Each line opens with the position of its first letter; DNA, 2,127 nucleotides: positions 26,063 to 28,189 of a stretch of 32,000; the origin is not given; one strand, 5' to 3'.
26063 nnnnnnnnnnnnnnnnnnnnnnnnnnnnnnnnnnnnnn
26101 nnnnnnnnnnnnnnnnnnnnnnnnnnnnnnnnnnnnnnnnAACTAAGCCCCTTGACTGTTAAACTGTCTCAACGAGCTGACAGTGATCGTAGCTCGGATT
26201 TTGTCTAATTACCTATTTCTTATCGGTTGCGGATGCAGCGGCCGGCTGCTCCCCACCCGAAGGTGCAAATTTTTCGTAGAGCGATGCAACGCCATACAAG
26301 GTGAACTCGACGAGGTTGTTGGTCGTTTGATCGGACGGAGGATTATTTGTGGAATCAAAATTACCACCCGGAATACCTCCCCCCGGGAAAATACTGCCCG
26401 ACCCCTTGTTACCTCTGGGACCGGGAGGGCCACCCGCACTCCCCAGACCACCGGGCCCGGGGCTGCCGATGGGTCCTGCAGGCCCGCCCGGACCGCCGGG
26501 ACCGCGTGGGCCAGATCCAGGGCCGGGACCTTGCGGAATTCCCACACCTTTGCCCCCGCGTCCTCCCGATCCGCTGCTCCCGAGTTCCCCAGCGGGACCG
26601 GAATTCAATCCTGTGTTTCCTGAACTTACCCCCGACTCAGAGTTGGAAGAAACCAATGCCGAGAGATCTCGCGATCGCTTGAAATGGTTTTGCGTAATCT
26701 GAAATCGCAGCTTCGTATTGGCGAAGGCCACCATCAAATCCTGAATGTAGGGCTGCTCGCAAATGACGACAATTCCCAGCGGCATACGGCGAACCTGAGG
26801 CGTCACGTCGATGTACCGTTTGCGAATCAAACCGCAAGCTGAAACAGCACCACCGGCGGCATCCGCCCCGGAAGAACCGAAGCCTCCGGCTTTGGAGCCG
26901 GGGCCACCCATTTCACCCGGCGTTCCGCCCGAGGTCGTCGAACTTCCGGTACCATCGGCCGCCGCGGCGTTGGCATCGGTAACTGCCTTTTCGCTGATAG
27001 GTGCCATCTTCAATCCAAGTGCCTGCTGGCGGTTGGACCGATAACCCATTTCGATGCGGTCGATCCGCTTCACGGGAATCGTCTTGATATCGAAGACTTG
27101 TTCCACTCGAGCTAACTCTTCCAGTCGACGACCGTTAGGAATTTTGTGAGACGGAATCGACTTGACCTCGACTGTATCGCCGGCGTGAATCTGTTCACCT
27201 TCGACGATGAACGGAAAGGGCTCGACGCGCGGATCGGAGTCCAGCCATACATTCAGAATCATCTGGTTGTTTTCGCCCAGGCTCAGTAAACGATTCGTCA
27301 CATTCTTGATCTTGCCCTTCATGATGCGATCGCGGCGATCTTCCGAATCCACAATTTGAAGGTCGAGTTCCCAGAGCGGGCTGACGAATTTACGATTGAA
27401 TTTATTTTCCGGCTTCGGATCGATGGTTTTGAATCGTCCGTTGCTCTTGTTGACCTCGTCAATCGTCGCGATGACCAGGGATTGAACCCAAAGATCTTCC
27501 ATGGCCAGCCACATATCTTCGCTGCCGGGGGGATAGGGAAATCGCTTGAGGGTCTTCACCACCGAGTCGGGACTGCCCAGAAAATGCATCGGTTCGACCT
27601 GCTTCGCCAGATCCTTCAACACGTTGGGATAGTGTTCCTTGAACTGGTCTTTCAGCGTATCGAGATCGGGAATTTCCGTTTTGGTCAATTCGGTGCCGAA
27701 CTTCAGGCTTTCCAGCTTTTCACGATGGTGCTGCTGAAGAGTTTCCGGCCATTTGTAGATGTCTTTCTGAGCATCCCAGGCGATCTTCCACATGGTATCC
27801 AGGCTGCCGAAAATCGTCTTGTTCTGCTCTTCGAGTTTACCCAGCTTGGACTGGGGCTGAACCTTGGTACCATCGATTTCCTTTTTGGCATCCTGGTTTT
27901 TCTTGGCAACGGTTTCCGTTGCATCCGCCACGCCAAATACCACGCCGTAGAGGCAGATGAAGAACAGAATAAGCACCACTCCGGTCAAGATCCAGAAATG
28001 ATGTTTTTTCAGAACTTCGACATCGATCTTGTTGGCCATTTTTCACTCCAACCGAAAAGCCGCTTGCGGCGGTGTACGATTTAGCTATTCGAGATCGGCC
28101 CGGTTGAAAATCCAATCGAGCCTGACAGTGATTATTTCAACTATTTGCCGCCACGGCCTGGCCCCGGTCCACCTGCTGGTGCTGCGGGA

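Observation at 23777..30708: Oversized PilM/N-O-P-like three-gene operon with no pilus genes: candidate uncharacterised envelope-spanning apparatus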

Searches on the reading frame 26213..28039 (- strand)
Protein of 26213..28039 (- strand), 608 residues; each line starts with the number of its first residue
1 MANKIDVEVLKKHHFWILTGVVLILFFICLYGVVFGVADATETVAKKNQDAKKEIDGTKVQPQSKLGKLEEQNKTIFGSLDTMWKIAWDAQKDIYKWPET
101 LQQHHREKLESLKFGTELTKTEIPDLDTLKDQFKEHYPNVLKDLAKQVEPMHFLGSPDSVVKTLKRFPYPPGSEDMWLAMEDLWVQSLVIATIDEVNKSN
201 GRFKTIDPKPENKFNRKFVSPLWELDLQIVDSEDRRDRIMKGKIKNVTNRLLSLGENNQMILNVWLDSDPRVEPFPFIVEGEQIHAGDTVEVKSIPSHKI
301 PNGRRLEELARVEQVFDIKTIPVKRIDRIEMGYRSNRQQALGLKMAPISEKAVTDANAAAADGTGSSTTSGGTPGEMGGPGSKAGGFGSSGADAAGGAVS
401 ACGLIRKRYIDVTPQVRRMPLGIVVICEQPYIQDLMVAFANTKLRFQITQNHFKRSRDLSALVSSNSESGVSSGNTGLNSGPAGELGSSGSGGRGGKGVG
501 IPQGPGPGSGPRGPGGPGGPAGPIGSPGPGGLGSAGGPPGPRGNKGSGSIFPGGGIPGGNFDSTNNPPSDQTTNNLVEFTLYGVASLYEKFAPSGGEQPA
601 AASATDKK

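Call 7: search_protein_families(library=pfam, proteins=[window:26213-28039:-], max_evalue=1)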
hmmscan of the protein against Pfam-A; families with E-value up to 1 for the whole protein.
window:26213-28039:- (608 aa): 4 families
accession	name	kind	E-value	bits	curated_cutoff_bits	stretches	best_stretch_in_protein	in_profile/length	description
PF20667.3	Sec10_N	-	0.012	16.2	27.4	1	40-111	18-89/118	Exocyst complex component Sec10, N-terminal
PF23637.1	SH3BP4_C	-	0.22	11.9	27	0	75-122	45-89/110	SH3BP4 C-terminal helical domain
PF24151.2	ArlX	-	0.22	11.4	28.7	1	19-84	8-73/229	ArlX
PF12438.13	DUF3679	-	0.26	11.5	22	1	23-42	3-22/56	Protein of unknown function (DUF3679)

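Call 8: search_protein_families(library=ncbifam, proteins=[window:26213-28039:-], max_evalue=1)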
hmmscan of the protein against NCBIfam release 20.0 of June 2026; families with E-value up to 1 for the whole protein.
window:26213-28039:- (608 aa): 2 families
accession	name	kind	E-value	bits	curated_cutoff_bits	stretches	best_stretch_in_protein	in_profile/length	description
NF003412.0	PRK04778.1-6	equivalog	0.0026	16.8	861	1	17-146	5-130/564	septation ring formation regulator EzrA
TIGR00203.1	cydB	equivalog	0.061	12.5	117.3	1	5-51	2-46/378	cytochrome d ubiquinol oxidase subunit II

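Call 11: search_solved_structures(query=window:26213-28039:-, max_evalue=10)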
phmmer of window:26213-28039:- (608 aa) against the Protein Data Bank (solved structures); distinct sequences matched with E-value up to 10: 10.
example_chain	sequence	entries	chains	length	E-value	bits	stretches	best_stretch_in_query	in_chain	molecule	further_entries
3oss_D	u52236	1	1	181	0.055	15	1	256-301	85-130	TYPE 2 SECRETION SYSTEM, SECRETIN GSPD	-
6xp5_I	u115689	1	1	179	0.076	14.6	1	364-415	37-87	Mediator of RNA polymerase II transcription subunit 9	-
3ezj_A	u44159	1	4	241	0.93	11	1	261-301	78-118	General secretion pathway protein GspD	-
7qca_LW0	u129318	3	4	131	1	10.8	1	38-72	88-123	Ribosomal protein L24E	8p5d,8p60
2qg7_A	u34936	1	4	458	1.2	10.7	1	477-518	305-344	ethanolamine kinase Pv091845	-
9ot9_A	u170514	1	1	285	5.4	8.4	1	467-543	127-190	Galectin-3,FN3con-7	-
7e7d_A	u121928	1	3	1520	5.6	8.4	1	505-543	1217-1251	Spike glycoprotein,Collagen alpha-1(I) chain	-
7e7b_A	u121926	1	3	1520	5.6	8.4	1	505-543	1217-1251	Spike glycoprotein,Collagen alpha-1(I) chain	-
7oi5_B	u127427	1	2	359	6.9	8.1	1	504-552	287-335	AP-2 complex subunit mu,F-BAR domain only protein 2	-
7ohz_B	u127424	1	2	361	7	8.1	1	504-552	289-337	AP-2 complex subunit mu,F-BAR domain only protein 2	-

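Call 14: find_encoding_contigs(protein=window:26213-28039:-, flank=10000, max_places=4)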
Protein window:26213-28039:- (608 aa): 2 contigs read that carry it; 1 place shown.
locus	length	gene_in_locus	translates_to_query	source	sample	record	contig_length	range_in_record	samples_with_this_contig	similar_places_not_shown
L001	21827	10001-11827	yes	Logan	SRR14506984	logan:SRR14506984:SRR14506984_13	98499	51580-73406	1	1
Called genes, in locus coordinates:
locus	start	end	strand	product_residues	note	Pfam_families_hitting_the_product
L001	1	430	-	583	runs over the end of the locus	PF05496:RuvB_N (faint), PF13177:DNA_pol3_delta2, PF13401:AAA_22 (weak), PF00004:AAA, PF22608:DNAX_ATPase_lid, PF12169:DNA_pol3_gamma3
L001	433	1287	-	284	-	PF00160:Pro_isomerase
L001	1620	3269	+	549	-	PF00672:HAMP, PF00512:HisKA, PF02518:HATPase_c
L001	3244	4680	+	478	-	PF00072:Response_reg, PF00158:Sigma54_activat, PF01078:Mg_chelatase (faint), PF14532:Sigma54_activ_2, PF00004:AAA (faint), PF07728:AAA_5 (weak), PF25601:AAA_lid_14, PF02954:HTH_8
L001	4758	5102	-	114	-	-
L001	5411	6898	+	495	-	PF01487:DHquinase_I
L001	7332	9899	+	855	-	PF11104:PilM_2, PF14450:FtsA (weak)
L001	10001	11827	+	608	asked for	-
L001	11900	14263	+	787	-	-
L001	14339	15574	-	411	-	PF07394:DUF1501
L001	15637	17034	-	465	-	PF08811:DUF1800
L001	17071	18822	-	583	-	PF11832:DUF3352 (faint)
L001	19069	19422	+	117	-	PF00893:Multi_Drug_Res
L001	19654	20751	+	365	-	PF02563:Poly_export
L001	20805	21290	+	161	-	-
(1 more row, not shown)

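Call 15: find_homologous_proteins(query=window:26213-28039:-)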
Query window:26213-28039:- (608 aa): 117 proteins with E <= 0.001 among 8000 candidates.
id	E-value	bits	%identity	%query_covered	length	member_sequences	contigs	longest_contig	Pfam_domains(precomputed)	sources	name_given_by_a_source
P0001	0.0e+0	1387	100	100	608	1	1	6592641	-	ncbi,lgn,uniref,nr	ncbi:hypothetical protein KIH39_11375 [Telmatocola sphagniphila]|uniref:Uncharacterized protein n=1 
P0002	8.0e-147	508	54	75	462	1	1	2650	-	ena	-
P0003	1.1e-113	399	35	97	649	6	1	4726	-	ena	-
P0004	1.3e-107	379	39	97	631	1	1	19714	-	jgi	jgi:hypothetical protein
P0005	7.1e-105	370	38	99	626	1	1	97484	-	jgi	jgi:hypothetical protein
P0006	3.8e-98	348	32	97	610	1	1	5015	-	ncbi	-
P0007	6.2e-98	347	36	74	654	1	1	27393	-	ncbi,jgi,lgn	jgi:hypothetical protein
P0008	2.8e-97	345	38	75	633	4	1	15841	-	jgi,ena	-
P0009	1.5e-96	342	38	97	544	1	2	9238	-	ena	-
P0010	3.6e-93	331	39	84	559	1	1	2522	-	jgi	jgi:hypothetical protein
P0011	2.3e-90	322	33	97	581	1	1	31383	-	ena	-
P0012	1.3e-88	316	42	42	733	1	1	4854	-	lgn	-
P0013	9.2e-87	310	34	99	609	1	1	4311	-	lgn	-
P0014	1.6e-85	306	40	88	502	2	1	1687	-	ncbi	ncbi:MAG TPA: hypothetical protein VIL46_17690, partial [Gemmataceae bacterium]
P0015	1.7e-85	306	35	75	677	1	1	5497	-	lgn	-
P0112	1.2e-36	144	26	97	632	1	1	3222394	-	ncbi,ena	-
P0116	1.0e-14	72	24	55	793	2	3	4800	-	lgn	-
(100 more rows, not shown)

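Call 25: find_related_loci(query=A1, collection=genome_contigs, flank=10000)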
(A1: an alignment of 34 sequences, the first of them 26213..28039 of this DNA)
Query A1 (608 aa) in genome_contigs; peptide patterns used: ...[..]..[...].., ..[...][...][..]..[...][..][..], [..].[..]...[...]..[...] (x = any residue, [..] = any of these).
198 stretches matched a pattern; 137 encode a relative of the query (tblastn E <= 1e-3); the best 80 are kept; 79 distinct loci.
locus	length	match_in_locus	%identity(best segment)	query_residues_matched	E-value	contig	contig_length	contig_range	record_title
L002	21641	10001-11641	36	5-591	6e-99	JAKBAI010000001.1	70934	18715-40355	MAG: Planctomycetota bacterium isolate ZJ2.bin22 NODE_314_length_70934_cov_1.482029, whole genome shotgun sequence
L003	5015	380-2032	32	1-591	5e-88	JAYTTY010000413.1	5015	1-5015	MAG: Zavarzinella sp. isolate GFS_5468 GFS_5468_412, whole genome shotgun sequence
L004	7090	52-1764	32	8-593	4e-81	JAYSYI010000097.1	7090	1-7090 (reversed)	MAG: Limnoglobus sp. isolate GFS_13386 GFS_13386_96, whole genome shotgun sequence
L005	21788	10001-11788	33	8-606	7e-81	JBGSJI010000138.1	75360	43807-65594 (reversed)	MAG: Limnoglobus sp. isolate JTS-AC153 k141_3407891, whole genome shotgun sequence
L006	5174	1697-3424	32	8-607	1e-78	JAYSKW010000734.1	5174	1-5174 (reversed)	MAG: Limnoglobus sp. isolate GFS_10199 GFS_10199_733, whole genome shotgun sequence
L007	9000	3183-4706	31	1-591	4e-78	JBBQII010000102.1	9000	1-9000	MAG: Gemmatales bacterium isolate Co_metawrap_823 Cmw_823_k141_23402655_length_9000_cov_7.0000, whole genome shotgun seq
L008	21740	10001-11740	31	2-604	3e-77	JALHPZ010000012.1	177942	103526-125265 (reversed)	MAG: Gemmataceae bacterium isolate bin.39_sub c_000000000532, whole genome shotgun sequence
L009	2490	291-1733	34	1-457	2e-79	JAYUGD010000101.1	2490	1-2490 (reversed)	MAG: Zavarzinella sp. isolate GFS_7991 GFS_7991_100, whole genome shotgun sequence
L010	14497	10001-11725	31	8-607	3e-76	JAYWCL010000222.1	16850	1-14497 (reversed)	MAG: Limnoglobus sp. isolate GL94_UP_concoct_236 GL94_UP_concoct_236_221, whole genome shotgun sequence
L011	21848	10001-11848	32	1-606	3e-76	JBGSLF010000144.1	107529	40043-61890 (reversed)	MAG: Gemmata sp. isolate JTS-AC2 k141_3359929, whole genome shotgun sequence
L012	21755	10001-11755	31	2-604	5e-76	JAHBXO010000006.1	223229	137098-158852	MAG: Gemmataceae bacterium isolate ACE_PLA22 PLA22_6, whole genome shotgun sequence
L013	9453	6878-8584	31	2-606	3e-72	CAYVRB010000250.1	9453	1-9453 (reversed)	MAG TPA_asm: uncultured Alcaligenaceae bacterium isolate SRP302895_co1_344 genome assembly, contig: NODE_14665_length_94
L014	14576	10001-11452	34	5-475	1e-68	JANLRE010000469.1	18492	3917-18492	MAG: Fimbriiglobus sp. isolate OTE_38_concoct_287_sub OTE_38_k141_2739111, whole genome shotgun sequence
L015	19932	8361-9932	32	1-457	1e-68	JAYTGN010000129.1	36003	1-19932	MAG: Gemmataceae bacterium isolate GFS_2344 GFS_2344_128, whole genome shotgun sequence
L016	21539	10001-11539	33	8-482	4e-68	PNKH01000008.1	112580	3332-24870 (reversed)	MAG: Isosphaera sp. isolate PR.3.33 PR_1000033_112580, whole genome shotgun sequence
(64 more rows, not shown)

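Call 32: predict_structure(alignment_id=A1)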
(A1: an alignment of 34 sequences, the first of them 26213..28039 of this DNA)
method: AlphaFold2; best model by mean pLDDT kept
length: 608 residues; sequences in the alignment: 34
mean_pLDDT: 75.7   pTM: 0.68
mean pLDDT of the five models: 75.7, 73.8, 73.0, 72.1, 70.6
residues with pLDDT >= 90: 308; 70-90: 92; 50-70: 54; < 50: 154
segments of 3 or more residues with pLDDT < 50: 1-4, 366-395, 465-567, 596-608
pLDDT, mean of each block of 10 residues (from residue 1): 55 78 79 55 68 57 67 81 90 92 92 92 94 92 93 91 87 95 96 97 93 96 97 91 96 93 96 97 95 96 93 95 95 92 94 89 59 40 36 61 94 94 96 97 96 80 46 31 38 34 39 41 38 40 41 41 47 83 95 53 35
secondary structure, 60 per line:
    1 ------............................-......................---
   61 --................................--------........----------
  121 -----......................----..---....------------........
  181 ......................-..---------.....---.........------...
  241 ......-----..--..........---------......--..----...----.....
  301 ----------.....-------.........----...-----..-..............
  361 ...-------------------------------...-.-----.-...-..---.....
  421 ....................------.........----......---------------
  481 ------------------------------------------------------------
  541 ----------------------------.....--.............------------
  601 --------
elements in order: H7-34 H36-57 H63-94 H103-110 H126-147 H157-160 H173-201 E215-219 E223-231 E238-246 E259-265 E275-280 E289-291 E311-315 E323-331 H347-363 E407-409 E416-428 H429-440 E447-455 H460-465 H569-573 E576-588

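Call 36: fold_search(model_id=the predicted structure, library=pdb)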
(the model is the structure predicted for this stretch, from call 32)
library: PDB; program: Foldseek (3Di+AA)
matches with E <= 10: 760; with E <= 0.001: 0
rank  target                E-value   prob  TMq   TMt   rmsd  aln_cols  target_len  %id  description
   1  1zld                  5.1e-03  0.82  0.09  0.33  10.3       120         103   12  Crystal structure of a RGD-containing host-selective toxin: Pyrenophora tritici-repentis Ptr ToxA (released 2005-08-16)
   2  3o0l_B                5.7e-03  0.77  0.09  0.31   8.4       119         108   10  Crystal structure of a Pfam DUF1425 family member (Shew_1734) from Shewanella sp. pv-4 at 1.81 a resolution (released 2010-08-04)
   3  6r31_A                2.3e-02  0.20  0.07  0.18  15.9       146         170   10  Family 11 Carbohydrate-Binding Module from Clostridium thermocellum in complex with beta-1,3-1,4-mixed-linked tetrasac (released 2020-02-05)
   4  1uw8                  3.1e-02  0.08  0.06  0.09  29.5       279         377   10  CRYSTAL STRUCTURE OF OXALATE DECARBOXYLASE (released 2004-02-19)
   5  4eae_B                4.3e-02  0.25  0.07  0.17  13.5       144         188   10  The crystal structure of a functionally unknown protein from Listeria monocytogenes EGD-e (released 2012-04-04)
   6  2uya                  4.3e-02  0.08  0.07  0.10  29.2       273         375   12  DEL162-163 mutant of Bacillus subtilis Oxalate Decarboxylase OxdC (released 2007-08-21)
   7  2v09                  4.5e-02  0.08  0.06  0.09  29.6       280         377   11  SENS161-164DSSN mutant of Bacillus subtilis Oxalate Decarboxylase OxdC (released 2007-10-30)
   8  4met_A                4.5e-02  0.08  0.06  0.09  29.2       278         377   10  Assigning the EPR Fine Structure Parameters of the Mn(II) Centers in Bacillus subtilis Oxalate Decarboxylase by Site-D (released 2014-03-05)
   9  4les                  5.1e-02  0.77  0.10  0.33  10.3       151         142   10  2.2 Angstrom Crystal Structure of Conserved Hypothetical Protein from Bacillus anthracis. (released 2013-08-07)
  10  9pue_A                5.7e-02  0.08  0.07  0.14  22.5       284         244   13  Structure of Alpha Appendage of AP2 bound to the FxDxF motif derived of CCDC32 (released 2026-04-08)
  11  8ose                  6.4e-02  0.30  0.09  0.10  19.9       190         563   10  C. perfringens chitinase CP4_3455 in complex with inhibitor bisdionin C (released 2023-07-12)
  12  4eae_A                6.4e-02  0.16  0.07  0.17  16.4       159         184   10  The crystal structure of a functionally unknown protein from Listeria monocytogenes EGD-e (released 2012-04-04)
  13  2uy9                  6.4e-02  0.06  0.06  0.09  29.2       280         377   10  E162A mutant of Bacillus subtilis Oxalate Decarboxylase OxdC (released 2007-08-21)
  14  6tzp                  6.7e-02  0.07  0.06  0.09  29.1       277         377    9  W96F Oxalate Decarboxylase (B. subtilis) (released 2021-02-17)
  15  8oye_A                7.5e-02  0.75  0.09  0.10   7.8       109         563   11  Clostridium perfringens chitinase CP4_3455 E196Q with chitin (released 2023-07-12)
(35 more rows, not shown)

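Call 48: search_solved_structures(query=A1, max_evalue=10)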
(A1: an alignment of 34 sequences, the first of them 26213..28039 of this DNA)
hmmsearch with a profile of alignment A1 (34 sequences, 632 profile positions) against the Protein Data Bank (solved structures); distinct sequences matched with E-value up to 10: 1.
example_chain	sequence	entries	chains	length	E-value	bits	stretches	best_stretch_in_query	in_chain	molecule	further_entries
4lad_B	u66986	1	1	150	2.6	10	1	363-424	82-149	E3 ubiquitin-protein ligase AMFR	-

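Call 52: find_encoding_contigs(protein=P0112, flank=10000, max_places=2)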
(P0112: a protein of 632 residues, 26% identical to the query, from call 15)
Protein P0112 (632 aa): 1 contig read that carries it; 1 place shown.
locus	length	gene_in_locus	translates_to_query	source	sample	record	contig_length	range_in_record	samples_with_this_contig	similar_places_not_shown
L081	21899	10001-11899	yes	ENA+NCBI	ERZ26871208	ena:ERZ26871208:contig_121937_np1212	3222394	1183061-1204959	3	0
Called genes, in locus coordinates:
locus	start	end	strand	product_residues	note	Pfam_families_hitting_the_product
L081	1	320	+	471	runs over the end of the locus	-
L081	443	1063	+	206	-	PF01583:APS_kinase, PF13671:AAA_33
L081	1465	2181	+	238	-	PF02230:Abhydrolase_2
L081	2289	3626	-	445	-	PF00004:AAA (weak), PF07728:AAA_5 (weak), PF07724:AAA_2, PF00004:AAA (weak)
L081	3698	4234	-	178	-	PF00227:Proteasome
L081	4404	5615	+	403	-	-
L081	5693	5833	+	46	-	-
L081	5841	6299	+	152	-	PF01230:HIT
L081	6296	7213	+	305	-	PF01379:Porphobil_deam, PF03900:Porphobil_deamC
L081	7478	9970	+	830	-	PF11104:PilM_2, PF14450:FtsA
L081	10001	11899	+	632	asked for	-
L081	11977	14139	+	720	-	-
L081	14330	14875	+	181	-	-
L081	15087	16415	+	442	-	PF13187:Fer4_9 (faint), PF00037:Fer4 (faint), PF12797:Fer4_2 (faint), PF12838:Fer4_7, PF13183:Fer4_8, PF13237:Fer4_10 (weak), PF13534:Fer4_17, PF02754:CCG, +2 more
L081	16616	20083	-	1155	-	PF01011:PQQ (faint), PF13360:PQQ_2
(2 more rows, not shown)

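Call 53: find_encoding_contigs(protein=P0116, flank=10000, max_places=3)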
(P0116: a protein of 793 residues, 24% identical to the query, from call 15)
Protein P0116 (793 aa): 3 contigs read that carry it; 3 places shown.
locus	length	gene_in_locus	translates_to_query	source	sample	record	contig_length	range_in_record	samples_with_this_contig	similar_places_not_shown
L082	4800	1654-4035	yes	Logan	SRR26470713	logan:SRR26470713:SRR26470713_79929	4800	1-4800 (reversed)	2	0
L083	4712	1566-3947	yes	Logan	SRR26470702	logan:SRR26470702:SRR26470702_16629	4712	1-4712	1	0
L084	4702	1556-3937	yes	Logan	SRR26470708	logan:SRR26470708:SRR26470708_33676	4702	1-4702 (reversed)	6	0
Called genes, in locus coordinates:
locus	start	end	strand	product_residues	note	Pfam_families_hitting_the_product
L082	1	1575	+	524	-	?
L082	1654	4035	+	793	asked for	-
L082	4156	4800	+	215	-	?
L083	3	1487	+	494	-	?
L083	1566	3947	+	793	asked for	-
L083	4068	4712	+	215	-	?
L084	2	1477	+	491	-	?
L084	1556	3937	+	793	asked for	-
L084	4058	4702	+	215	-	?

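Call 65: search_protein_families(library=pfam, alignment_id=A1, max_evalue=10)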
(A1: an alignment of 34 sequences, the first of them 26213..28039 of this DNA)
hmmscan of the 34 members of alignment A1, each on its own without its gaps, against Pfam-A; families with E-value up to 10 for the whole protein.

A. member 1, window:26213-28039:- (608 aa): 4 families
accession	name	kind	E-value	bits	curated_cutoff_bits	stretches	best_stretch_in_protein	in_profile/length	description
PF20667.3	Sec10_N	-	0.012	16.2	27.4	1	40-111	18-89/118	Exocyst complex component Sec10, N-terminal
PF23637.1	SH3BP4_C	-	0.22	11.9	27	1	75-122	45-89/110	SH3BP4 C-terminal helical domain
PF24151.2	ArlX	-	0.22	11.4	28.7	1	19-84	8-73/229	ArlX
PF12438.13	DUF3679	-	0.26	11.5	22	1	23-42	3-22/56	Protein of unknown function (DUF3679)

B. families by the number of members that match (of 34 scanned): 18 families
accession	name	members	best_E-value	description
PF04612.17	T2SSM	2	0.015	Type II secretion system (T2SS), protein M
PF20667.3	Sec10_N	1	0.012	Exocyst complex component Sec10, N-terminal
PF15050.11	SCIMP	1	0.023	SCIMP protein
PF14362.11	DUF4407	1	0.027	Domain of unknown function (DUF4407)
PF24072.1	T7_gp14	1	0.038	T7 virus internal virion protein gp14 family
PF20515.4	2OG-FeII_Oxy_6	1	0.063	Tet-like 2OG-Fe(II) oxygenase superfamily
PF04932.20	Wzy_C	1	0.065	O-Antigen ligase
PF03579.19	SHP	1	0.17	Small hydrophobic protein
PF05324.18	Sperm_Ag_HE2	1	0.18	Sperm antigen HE2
PF24151.2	ArlX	1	0.22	ArlX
PF23637.1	SH3BP4_C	1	0.22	SH3BP4 C-terminal helical domain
PF12438.13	DUF3679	1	0.26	Protein of unknown function (DUF3679)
PF22807.2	TrAA12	1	0.28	TrAA12-like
PF15559.11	DUF4660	1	0.28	Domain of unknown function (DUF4660)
PF00083.30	Sugar_tr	1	0.46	Sugar (and other) transporter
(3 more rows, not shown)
